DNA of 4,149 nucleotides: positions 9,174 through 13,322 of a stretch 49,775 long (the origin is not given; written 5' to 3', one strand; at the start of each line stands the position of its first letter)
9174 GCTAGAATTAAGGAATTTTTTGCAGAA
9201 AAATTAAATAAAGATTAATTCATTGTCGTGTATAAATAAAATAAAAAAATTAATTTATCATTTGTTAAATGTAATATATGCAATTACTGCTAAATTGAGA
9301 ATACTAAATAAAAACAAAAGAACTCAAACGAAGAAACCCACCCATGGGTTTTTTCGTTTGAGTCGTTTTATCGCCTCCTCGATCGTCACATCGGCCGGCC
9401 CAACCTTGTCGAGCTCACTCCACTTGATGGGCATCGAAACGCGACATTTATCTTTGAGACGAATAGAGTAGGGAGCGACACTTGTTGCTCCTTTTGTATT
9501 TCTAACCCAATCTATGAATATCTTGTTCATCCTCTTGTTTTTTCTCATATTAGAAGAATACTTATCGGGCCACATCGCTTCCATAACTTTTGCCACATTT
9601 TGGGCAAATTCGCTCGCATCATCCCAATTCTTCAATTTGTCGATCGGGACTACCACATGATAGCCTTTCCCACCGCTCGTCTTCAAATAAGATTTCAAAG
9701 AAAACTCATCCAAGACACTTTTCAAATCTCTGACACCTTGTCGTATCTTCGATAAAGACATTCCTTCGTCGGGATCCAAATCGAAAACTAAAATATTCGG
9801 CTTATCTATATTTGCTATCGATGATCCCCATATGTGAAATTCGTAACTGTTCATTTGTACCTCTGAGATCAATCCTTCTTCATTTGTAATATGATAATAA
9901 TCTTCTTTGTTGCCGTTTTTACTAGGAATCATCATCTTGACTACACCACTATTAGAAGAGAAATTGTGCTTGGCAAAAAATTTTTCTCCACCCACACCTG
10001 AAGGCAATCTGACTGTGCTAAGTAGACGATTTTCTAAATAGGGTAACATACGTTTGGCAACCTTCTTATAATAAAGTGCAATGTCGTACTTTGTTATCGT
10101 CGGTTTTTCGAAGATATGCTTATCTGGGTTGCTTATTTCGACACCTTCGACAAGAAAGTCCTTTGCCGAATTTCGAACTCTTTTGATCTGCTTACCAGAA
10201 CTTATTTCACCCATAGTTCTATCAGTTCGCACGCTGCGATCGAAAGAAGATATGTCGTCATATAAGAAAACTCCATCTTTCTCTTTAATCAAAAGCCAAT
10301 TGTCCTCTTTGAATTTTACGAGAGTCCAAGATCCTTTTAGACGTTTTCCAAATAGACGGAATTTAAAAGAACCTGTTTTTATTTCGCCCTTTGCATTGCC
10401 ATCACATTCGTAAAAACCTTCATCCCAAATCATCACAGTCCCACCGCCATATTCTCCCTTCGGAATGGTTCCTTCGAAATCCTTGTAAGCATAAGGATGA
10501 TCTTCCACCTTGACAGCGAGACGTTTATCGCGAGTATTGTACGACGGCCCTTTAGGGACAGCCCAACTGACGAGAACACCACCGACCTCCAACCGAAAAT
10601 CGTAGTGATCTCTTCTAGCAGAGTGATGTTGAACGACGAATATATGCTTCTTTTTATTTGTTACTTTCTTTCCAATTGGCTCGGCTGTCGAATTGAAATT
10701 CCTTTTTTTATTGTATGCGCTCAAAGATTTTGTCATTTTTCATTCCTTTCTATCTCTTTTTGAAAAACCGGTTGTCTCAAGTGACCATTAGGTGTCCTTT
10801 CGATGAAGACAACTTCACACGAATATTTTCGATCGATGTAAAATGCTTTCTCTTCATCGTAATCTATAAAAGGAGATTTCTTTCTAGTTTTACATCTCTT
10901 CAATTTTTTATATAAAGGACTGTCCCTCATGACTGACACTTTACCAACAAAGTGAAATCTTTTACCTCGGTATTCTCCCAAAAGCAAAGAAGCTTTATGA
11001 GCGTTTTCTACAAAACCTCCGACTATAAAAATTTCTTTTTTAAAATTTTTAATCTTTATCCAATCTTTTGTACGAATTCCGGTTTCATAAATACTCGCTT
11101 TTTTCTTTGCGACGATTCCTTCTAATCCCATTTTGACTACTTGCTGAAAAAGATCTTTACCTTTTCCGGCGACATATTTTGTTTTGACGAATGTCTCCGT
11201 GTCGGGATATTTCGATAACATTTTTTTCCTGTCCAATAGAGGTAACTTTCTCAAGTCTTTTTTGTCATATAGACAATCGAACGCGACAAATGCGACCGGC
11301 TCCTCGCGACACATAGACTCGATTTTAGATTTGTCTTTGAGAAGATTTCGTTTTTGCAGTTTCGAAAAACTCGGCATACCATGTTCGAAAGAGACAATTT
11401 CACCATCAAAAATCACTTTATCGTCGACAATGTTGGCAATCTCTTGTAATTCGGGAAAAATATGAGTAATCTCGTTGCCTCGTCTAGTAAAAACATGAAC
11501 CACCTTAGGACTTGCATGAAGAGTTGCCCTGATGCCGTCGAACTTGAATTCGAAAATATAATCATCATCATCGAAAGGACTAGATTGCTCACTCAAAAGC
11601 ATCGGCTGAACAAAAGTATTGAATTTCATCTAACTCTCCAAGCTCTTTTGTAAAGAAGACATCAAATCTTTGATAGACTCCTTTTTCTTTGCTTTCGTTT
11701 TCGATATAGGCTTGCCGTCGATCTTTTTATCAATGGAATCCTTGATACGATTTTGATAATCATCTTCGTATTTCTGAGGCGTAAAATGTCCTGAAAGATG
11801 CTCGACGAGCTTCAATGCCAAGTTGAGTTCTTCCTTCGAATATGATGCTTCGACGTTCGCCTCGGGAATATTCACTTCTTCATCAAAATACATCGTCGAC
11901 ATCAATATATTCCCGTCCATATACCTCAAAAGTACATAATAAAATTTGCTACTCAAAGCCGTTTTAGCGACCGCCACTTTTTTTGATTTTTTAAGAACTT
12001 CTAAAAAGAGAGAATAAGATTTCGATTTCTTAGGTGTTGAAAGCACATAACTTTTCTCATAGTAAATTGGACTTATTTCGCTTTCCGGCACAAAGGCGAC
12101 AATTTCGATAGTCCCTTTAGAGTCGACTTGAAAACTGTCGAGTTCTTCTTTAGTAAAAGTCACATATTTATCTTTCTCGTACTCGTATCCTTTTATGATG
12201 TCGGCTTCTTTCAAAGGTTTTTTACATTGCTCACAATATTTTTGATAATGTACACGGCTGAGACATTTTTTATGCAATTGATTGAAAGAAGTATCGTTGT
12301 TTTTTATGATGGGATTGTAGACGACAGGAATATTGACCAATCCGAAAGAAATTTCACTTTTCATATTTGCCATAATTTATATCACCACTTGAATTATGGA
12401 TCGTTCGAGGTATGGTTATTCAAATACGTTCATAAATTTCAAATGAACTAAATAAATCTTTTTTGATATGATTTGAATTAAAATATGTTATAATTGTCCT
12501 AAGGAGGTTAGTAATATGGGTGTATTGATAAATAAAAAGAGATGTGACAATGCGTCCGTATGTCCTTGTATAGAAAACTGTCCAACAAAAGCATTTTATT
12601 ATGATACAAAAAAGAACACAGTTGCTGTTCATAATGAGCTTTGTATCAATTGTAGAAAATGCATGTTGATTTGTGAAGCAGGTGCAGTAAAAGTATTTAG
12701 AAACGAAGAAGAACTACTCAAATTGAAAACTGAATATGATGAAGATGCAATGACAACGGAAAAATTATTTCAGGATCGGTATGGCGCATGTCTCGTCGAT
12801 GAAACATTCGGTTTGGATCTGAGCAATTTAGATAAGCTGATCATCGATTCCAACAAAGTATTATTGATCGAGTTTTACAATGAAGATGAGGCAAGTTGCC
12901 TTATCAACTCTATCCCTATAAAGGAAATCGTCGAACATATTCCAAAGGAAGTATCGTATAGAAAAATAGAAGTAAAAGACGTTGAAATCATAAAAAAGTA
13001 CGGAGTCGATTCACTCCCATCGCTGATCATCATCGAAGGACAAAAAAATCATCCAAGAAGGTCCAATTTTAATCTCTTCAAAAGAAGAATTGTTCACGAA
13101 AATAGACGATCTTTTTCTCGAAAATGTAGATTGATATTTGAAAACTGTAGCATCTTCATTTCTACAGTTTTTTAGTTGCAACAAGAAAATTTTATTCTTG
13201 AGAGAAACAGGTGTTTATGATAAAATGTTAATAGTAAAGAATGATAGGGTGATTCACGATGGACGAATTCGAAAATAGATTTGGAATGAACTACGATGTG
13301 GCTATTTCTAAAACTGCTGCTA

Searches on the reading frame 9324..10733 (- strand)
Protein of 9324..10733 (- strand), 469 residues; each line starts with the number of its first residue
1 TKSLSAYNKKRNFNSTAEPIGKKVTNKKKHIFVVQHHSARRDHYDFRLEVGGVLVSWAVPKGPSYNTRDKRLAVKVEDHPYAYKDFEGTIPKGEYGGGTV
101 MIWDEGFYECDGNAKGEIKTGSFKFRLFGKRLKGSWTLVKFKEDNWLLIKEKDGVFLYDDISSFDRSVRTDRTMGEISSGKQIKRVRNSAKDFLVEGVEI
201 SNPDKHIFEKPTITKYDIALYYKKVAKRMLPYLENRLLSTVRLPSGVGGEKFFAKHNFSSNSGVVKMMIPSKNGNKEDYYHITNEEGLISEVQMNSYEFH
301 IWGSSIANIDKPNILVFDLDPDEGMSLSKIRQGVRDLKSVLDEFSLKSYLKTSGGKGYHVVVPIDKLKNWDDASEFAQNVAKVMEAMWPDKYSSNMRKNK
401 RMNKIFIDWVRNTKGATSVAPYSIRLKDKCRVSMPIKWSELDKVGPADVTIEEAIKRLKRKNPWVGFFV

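Call 9: search_protein_families(library=pfam, proteins=[window:9324-10733:-], max_evalue=0.001)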
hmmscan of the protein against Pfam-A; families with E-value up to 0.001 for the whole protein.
window:9324-10733:- (469 aa): 3 families
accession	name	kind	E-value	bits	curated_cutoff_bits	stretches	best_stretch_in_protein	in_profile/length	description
PF21686.3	LigD_Prim-Pol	-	9.7e-83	278.1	27.4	1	214-463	1-253/254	LigD, primase-polymerase domain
PF13298.12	LigD_N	-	2.7e-42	143.7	31.1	1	35-140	1-107/107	DNA Ligase D 3'-phosphoesterase domain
PF01896.25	DNA_primase_S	-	3.2e-07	31.3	26.8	1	317-438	1-163/163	DNA primase small subunit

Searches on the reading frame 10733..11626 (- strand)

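Call 9: search_protein_families(library=pfam, proteins=[window:10733-11626:-], max_evalue=0.001)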
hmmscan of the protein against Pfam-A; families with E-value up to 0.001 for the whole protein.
window:10733-11626:- (297 aa): 3 families
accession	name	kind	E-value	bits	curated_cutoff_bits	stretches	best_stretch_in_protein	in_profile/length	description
PF01068.26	DNA_ligase_A_M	-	7.1e-35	121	26.2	1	18-193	17-204/204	ATP dependent DNA ligase domain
PF04679.21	DNA_ligase_A_C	-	4.3e-09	37.1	27.5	1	212-290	6-89/94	ATP dependent DNA ligase C terminal region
PF09414.15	RNA_ligase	-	2.9e-05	24.7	27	1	22-193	2-171/171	RNA ligase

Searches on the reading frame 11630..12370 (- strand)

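Call 9: search_protein_families(library=pfam, proteins=[window:11630-12370:-], max_evalue=0.001)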
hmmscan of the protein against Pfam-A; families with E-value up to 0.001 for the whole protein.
window:11630-12370:- (246 aa): 1 family
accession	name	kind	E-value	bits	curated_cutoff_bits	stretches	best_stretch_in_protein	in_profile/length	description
PF02735.22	Ku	-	9.8e-40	136.9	25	1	8-183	1-189/190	Ku70/Ku80 beta-barrel domain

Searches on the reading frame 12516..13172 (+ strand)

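Call 9: search_protein_families(library=pfam, proteins=[window:12516-13172:+], max_evalue=0.001)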
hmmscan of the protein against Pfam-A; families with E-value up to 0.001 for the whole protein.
window:12516-13172:+ (219 aa): 6 families
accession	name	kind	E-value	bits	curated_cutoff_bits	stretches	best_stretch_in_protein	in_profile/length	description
PF00085.26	Thioredoxin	-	3.8e-05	24.1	23.5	1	102-178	7-84/103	Thioredoxin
PF12838.12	Fer4_7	-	0.00042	21.2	27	0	17-57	7-52/52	4Fe-4S dicluster domain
PF12837.12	Fer4_6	-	0.00044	20.5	25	0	38-57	4-23/24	4Fe-4S binding domain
PF13187.11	Fer4_9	-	0.00057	20.3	27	0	18-57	8-51/52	4Fe-4S dicluster domain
PF13237.11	Fer4_10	-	0.00067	20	25.5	1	3-53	2-52/53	4Fe-4S dicluster domain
PF14697.11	Fer4_21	-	0.00086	19.8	35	1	38-64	3-29/59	4Fe-4S dicluster domain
